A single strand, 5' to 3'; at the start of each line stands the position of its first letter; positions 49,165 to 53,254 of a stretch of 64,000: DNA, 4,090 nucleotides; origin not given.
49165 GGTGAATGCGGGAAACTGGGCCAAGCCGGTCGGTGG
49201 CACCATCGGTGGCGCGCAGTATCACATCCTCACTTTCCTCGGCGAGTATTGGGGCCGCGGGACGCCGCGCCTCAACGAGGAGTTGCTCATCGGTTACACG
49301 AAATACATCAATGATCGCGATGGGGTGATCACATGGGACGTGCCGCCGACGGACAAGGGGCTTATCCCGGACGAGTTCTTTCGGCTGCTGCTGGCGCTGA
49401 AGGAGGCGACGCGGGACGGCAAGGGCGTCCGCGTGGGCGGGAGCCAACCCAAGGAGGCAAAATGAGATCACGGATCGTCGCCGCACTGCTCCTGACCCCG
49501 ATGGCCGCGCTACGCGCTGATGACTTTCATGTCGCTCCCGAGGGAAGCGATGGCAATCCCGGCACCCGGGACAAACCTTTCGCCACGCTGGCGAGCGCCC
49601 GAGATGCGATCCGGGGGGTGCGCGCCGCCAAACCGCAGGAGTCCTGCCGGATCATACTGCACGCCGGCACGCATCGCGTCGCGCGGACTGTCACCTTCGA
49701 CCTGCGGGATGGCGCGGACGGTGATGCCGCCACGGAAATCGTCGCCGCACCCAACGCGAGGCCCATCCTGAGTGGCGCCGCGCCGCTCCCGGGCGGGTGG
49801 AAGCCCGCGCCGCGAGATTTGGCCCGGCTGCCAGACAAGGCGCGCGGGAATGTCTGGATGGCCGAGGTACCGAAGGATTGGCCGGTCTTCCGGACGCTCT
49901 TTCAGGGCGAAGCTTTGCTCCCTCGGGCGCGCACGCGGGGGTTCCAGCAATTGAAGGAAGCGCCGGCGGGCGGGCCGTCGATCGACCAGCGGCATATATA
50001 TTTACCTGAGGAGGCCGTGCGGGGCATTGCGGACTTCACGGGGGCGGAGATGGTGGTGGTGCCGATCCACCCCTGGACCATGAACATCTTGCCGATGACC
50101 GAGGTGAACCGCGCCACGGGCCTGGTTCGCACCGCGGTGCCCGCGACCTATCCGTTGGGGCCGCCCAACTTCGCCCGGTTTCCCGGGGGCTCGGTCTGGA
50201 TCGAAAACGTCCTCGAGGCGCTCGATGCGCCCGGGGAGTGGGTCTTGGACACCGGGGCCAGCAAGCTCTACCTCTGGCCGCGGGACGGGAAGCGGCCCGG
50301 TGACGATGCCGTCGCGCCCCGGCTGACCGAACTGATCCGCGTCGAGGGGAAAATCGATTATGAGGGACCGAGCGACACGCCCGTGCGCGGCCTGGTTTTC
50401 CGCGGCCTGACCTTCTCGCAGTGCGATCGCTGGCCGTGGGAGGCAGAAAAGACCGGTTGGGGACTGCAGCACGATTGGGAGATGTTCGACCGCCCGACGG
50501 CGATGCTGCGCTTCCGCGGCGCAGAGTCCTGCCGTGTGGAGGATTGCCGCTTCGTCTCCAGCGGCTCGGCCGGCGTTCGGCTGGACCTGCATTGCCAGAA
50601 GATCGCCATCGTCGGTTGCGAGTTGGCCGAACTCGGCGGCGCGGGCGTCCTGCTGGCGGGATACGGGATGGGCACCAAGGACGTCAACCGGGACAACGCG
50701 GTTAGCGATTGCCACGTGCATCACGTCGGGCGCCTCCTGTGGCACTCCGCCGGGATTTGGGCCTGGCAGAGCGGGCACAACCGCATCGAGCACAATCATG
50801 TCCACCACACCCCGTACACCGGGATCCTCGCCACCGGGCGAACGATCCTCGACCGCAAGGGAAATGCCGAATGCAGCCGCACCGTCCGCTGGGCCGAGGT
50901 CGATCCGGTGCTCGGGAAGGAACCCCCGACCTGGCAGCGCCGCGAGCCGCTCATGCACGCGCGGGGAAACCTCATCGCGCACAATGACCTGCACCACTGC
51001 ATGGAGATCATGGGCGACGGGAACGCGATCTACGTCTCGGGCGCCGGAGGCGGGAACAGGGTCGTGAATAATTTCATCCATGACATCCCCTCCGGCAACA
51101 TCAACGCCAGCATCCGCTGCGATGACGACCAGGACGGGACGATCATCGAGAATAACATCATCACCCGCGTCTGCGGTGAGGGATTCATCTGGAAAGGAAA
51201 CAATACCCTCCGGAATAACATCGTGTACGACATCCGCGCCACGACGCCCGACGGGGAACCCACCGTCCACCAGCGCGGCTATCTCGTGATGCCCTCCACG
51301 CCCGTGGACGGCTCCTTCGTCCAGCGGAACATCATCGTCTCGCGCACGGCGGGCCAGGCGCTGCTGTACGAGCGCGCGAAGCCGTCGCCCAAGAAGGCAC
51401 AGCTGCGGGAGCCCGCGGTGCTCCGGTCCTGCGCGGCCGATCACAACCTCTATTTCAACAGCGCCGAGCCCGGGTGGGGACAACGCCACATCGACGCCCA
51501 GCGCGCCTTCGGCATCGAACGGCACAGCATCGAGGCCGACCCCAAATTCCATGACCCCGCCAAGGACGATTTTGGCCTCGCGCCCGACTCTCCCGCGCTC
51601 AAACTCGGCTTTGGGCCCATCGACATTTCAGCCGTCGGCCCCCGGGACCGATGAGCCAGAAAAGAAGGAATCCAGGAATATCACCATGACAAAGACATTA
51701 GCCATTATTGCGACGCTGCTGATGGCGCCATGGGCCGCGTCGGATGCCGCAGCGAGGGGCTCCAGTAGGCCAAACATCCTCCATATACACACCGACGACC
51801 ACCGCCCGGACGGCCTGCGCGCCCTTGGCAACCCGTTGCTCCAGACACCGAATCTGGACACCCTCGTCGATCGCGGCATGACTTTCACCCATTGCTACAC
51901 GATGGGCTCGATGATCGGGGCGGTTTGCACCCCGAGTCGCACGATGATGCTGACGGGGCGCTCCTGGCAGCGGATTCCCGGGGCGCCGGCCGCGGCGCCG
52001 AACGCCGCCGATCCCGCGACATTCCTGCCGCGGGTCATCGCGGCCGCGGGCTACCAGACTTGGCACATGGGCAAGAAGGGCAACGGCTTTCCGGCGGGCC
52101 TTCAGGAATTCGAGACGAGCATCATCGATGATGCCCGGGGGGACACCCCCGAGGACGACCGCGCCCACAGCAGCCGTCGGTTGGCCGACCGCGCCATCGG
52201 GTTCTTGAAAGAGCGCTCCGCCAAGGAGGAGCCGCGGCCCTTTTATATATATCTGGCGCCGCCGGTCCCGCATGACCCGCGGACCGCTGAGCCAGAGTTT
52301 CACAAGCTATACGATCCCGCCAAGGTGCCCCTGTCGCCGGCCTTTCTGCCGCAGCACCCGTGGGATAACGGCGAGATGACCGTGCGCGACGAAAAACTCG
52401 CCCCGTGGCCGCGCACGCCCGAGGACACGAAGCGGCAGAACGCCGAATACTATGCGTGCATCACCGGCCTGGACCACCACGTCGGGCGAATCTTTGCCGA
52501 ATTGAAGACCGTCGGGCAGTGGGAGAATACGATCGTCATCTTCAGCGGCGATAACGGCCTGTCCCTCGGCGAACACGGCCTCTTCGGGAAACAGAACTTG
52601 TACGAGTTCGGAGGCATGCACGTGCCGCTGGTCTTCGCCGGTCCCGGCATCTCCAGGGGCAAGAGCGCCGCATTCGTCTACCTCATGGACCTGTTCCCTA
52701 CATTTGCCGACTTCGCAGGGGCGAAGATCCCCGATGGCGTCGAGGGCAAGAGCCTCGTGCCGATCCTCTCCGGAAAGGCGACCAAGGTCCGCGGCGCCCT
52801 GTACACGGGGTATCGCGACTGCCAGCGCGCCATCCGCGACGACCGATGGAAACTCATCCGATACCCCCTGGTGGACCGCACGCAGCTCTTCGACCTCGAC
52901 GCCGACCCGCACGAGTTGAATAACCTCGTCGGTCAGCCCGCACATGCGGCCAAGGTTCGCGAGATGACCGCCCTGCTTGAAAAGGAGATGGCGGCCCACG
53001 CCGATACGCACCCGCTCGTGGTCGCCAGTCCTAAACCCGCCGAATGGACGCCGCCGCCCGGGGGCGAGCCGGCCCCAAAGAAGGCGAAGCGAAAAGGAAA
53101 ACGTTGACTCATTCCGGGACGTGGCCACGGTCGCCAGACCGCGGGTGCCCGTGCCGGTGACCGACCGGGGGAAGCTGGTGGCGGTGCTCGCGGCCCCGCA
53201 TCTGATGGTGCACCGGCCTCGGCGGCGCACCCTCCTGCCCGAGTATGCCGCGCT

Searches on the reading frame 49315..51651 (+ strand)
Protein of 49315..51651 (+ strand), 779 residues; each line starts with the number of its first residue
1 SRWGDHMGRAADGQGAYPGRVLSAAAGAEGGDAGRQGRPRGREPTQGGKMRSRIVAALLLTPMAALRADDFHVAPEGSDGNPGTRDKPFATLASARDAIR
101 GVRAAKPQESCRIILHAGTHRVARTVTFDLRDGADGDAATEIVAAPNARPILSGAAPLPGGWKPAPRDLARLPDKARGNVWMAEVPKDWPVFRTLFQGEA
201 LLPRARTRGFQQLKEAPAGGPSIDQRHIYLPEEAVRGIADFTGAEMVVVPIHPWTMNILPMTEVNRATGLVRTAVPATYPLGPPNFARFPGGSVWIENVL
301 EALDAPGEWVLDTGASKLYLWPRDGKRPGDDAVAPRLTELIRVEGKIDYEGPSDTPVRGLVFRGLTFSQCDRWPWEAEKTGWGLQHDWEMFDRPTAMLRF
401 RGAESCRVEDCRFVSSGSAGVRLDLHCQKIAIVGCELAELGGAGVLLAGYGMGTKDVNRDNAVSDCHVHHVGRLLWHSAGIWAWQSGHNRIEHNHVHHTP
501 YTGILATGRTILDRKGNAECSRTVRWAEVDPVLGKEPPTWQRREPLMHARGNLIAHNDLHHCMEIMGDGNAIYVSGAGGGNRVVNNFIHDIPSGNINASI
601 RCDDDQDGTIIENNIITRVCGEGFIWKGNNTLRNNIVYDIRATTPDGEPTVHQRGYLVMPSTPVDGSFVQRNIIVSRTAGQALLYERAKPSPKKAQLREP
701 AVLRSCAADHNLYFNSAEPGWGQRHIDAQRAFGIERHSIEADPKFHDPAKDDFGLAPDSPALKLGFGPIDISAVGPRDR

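Call 14: search_protein_families(library=pfam, proteins=[window:49315-51651:+], max_evalue=0.0001)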
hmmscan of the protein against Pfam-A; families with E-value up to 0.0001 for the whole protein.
window:49315-51651:+ (779 aa): 3 families
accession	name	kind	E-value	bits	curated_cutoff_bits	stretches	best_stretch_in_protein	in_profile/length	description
PF13229.12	Beta_helix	-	3.7e-15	56.4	25.9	2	400-508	5-99/158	Right handed beta helix region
PF05048.19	NosD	-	4.1e-07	30.1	23.6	0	399-506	64-155/212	Periplasmic copper-binding protein (NosD)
PF21231.2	GH141_M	-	8.8e-06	26.1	27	1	178-323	1-156/156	GH141 insertion domain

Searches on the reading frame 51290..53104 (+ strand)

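Call 14: search_protein_families(library=pfam, proteins=[window:51290-53104:+], max_evalue=0.0001)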
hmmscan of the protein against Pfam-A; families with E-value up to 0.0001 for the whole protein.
window:51290-53104:+ (605 aa): 2 families
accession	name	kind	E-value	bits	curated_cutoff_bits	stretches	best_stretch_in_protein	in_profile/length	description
PF00884.28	Sulfatase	-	2.9e-44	152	25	1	161-477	1-300/301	Sulfatase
PF16347.10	SGSH_C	-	1.7e-22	80.6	29.3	1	427-566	1-151/154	N-sulphoglucosamine sulphohydrolase, C-terminal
